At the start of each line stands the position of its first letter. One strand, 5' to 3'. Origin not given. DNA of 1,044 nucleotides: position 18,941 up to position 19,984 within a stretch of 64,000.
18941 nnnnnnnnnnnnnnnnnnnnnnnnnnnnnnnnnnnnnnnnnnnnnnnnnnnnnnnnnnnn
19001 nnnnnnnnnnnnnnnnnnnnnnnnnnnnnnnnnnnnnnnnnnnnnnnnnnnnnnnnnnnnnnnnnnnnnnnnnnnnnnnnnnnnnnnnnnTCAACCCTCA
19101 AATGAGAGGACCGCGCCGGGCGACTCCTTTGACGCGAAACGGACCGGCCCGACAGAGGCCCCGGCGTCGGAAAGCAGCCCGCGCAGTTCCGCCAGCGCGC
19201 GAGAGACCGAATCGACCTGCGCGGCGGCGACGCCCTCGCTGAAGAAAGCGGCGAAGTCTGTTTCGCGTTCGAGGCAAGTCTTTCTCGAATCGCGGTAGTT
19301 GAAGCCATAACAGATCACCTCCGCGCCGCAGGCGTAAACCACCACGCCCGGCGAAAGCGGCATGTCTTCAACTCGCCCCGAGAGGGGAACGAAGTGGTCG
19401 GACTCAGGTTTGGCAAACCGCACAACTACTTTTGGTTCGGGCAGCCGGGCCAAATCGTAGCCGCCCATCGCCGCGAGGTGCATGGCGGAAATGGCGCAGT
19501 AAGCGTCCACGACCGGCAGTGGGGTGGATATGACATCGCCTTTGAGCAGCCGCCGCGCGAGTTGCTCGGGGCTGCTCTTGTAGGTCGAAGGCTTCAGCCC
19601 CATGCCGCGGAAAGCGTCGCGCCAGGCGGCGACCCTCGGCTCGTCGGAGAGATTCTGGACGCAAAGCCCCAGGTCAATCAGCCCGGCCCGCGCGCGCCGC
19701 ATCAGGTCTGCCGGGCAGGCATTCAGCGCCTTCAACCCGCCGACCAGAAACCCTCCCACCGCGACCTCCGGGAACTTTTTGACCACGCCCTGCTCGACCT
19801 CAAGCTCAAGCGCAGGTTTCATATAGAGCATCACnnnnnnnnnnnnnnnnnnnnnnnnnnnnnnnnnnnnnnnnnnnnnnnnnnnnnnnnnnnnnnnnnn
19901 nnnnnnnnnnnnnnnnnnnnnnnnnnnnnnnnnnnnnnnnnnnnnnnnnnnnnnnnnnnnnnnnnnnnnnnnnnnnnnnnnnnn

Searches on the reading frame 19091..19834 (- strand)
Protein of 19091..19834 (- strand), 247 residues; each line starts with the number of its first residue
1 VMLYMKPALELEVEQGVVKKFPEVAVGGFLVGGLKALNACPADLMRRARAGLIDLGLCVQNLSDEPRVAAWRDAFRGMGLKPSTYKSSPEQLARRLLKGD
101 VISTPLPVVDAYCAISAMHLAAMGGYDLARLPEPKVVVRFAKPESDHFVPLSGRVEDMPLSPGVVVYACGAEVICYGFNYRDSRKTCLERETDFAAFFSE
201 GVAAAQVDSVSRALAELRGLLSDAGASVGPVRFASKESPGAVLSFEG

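Call 6: search_protein_families(library=pfam, proteins=[window:19091-19834:-], max_evalue=0.001)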
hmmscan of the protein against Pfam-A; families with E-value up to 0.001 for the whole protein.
window:19091-19834:- (247 aa): 1 family
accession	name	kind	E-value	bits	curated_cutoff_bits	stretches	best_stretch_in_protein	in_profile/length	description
PF03483.22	B3_4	-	4.3e-14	52.9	29.3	1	70-214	1-139/174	B3/4 domain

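Call 31: search_protein_families(library=ncbifam, proteins=[window:19091-19834:-], max_evalue=0.01)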
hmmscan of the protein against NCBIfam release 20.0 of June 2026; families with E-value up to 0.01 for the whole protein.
window:19091-19834:- (247 aa): 0 families

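Call 33: search_solved_structures(query=window:19091-19834:-, max_evalue=1)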
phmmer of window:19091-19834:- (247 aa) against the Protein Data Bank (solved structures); distinct sequences matched with E-value up to 1: 3.
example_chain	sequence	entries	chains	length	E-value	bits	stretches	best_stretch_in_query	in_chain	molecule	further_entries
9f7e_A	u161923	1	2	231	5.9e-10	42.1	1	65-214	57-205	CtdA Canavanyl tRNA Deacylase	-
9mkl_A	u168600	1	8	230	1e-09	41.4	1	46-211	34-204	B3/4 domain-containing protein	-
8qai_A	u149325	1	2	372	0.022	17.4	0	77-125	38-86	sc-CC-7-LI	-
